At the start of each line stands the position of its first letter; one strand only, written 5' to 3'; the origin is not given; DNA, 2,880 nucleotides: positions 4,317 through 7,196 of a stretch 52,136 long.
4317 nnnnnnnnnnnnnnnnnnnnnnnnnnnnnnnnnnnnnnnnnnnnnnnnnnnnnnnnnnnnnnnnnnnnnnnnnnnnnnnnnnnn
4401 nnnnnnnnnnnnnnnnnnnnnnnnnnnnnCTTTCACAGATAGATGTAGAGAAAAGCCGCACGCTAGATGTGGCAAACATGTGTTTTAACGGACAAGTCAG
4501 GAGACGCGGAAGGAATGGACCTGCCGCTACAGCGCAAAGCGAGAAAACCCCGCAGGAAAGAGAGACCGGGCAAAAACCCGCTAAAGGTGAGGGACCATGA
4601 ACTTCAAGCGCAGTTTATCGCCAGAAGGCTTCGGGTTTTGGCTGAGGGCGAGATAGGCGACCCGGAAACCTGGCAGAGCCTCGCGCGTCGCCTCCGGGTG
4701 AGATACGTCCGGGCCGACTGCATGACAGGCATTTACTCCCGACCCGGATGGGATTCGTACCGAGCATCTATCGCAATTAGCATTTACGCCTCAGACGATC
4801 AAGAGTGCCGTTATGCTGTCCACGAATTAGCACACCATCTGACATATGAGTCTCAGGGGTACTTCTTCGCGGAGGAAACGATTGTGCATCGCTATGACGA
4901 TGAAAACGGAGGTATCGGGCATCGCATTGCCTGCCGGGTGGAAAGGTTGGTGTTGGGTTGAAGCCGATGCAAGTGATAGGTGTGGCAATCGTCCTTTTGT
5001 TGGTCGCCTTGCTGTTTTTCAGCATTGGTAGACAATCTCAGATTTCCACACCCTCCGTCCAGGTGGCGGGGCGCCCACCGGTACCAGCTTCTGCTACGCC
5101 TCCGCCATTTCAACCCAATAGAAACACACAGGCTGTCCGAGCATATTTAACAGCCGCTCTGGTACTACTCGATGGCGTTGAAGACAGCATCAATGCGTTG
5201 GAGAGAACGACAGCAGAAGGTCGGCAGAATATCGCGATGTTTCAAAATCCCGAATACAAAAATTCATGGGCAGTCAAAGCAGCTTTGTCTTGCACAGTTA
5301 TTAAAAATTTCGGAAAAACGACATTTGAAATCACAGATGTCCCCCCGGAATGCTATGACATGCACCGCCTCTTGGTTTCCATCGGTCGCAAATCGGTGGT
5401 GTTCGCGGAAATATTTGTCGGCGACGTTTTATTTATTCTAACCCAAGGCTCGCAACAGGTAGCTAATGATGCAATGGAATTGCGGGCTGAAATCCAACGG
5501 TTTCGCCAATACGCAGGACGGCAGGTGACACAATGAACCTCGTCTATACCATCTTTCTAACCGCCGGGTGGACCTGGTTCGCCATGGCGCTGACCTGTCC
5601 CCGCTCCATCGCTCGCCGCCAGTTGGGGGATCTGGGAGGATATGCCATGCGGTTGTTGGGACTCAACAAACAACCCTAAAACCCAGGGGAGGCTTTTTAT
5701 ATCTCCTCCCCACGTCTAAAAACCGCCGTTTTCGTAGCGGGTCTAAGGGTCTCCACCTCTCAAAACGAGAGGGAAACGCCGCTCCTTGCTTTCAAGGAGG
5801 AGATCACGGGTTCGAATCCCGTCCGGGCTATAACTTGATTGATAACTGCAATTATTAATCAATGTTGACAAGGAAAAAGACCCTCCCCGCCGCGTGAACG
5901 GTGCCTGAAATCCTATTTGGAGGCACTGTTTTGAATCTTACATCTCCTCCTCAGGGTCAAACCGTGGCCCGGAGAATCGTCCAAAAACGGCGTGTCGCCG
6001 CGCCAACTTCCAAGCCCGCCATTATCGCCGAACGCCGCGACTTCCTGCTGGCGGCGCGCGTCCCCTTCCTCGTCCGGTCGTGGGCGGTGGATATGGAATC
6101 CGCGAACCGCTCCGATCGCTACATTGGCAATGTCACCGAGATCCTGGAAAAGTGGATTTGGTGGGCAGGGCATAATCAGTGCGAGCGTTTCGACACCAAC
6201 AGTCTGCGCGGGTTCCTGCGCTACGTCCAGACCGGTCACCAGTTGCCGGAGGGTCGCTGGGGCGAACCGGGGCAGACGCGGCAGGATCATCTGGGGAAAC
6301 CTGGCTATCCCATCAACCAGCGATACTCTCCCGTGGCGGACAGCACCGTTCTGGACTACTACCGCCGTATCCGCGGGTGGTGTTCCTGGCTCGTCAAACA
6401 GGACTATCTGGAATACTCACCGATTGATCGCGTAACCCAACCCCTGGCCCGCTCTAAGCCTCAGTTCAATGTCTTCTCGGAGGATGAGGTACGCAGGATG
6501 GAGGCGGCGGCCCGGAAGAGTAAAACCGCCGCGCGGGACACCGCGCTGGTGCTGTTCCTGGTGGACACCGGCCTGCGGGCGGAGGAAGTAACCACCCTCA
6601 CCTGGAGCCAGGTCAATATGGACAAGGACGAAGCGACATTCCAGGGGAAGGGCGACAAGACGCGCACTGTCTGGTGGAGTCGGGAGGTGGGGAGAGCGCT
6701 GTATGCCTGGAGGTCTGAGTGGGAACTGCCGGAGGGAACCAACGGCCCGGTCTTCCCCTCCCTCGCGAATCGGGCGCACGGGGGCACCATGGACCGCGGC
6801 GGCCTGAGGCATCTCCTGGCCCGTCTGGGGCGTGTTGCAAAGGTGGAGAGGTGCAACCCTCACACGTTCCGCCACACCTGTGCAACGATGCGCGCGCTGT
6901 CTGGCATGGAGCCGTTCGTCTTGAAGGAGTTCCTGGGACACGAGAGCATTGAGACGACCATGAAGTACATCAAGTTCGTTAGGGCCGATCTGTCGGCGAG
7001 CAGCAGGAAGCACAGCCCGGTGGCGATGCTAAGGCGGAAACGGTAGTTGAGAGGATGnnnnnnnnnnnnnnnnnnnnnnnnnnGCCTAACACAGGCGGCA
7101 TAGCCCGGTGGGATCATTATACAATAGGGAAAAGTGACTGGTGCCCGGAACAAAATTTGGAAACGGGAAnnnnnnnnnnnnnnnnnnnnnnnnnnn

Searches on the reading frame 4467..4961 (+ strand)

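Call 3: search_protein_families(library=pfam, proteins=[window:4467-4961:+], max_evalue=0.1)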
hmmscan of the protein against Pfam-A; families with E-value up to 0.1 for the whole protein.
window:4467-4961:+ (164 aa): 1 family
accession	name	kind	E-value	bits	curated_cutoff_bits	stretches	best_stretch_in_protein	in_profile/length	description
PF06114.19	Peptidase_M78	-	0.053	13.8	22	0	75-131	3-60/123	IrrE N-terminal-like domain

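Call 6: search_protein_families(library=phrogs, proteins=[window:4467-4961:+], max_evalue=0.1)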
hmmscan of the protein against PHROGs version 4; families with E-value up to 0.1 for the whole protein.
window:4467-4961:+ (164 aa): 0 families

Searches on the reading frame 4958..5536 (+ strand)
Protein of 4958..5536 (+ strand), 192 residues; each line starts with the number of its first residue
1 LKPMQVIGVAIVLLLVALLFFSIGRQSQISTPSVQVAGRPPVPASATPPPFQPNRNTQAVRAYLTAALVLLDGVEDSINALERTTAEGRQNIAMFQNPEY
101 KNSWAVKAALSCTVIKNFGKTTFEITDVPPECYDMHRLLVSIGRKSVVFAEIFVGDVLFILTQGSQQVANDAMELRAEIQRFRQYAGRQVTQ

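Call 3: search_protein_families(library=pfam, proteins=[window:4958-5536:+], max_evalue=0.1)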
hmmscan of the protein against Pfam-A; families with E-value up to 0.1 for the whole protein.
window:4958-5536:+ (192 aa): 1 family
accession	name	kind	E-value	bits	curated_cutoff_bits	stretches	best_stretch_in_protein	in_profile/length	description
PF04277.18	OAD_gamma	-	0.073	14.2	27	0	6-68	8-72/76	Oxaloacetate decarboxylase, gamma chain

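Call 6: search_protein_families(library=phrogs, proteins=[window:4958-5536:+], max_evalue=0.1)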
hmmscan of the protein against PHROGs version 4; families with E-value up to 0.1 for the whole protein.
window:4958-5536:+ (192 aa): 2 families
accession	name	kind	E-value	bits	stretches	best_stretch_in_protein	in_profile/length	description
phrog_35124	-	unknown function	0.066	14.2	0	8-34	16-39/50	-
phrog_9607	-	unknown function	0.086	13.7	0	100-128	48-76/179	-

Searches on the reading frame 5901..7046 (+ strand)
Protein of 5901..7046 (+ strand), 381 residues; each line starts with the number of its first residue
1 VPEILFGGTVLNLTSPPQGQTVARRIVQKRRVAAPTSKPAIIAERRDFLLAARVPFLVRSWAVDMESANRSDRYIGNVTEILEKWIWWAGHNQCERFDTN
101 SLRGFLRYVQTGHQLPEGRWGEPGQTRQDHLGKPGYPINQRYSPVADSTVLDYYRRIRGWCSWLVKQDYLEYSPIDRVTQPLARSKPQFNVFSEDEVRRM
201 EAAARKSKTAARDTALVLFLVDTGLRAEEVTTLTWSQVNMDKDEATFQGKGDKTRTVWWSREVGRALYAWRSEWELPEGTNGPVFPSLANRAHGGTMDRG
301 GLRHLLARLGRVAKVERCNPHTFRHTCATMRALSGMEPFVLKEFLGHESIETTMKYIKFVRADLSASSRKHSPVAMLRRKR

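Call 3: search_protein_families(library=pfam, proteins=[window:5901-7046:+], max_evalue=0.1)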
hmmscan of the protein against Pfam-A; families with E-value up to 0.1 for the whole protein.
window:5901-7046:+ (381 aa): 1 family
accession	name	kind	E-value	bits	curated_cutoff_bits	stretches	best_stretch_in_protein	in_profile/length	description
PF00589.27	Phage_integrase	-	5.5e-30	104.8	27.1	1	191-357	2-166/172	Phage integrase family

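Call 89: find_related_loci(query=window:5901-7046:+, collection=viral_contigs, flank=8000)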
Query window:5901-7046:+ (381 aa) in viral_contigs; peptide patterns used: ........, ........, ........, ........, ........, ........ (x = any residue, [..] = any of these).
3 stretches matched a pattern; 1 encode a relative of the query (tblastn E <= 1e-3); 1 distinct loci.
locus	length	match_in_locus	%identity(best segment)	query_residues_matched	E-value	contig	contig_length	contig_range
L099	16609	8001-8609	27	145-358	5e-19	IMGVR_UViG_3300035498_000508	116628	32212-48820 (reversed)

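Call 90: find_related_loci(query=window:5901-7046:+, collection=metagenome_contigs, flank=8000)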
Query window:5901-7046:+ (381 aa) in metagenome_contigs; peptide patterns used: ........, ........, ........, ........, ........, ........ (x = any residue, [..] = any of these).
66 stretches matched a pattern; 2 encode a relative of the query (tblastn E <= 1e-3); 2 distinct loci.
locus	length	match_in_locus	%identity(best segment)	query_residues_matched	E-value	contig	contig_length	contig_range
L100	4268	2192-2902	21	145-364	4e-7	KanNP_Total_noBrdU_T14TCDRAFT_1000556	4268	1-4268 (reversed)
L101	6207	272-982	21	145-364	4e-7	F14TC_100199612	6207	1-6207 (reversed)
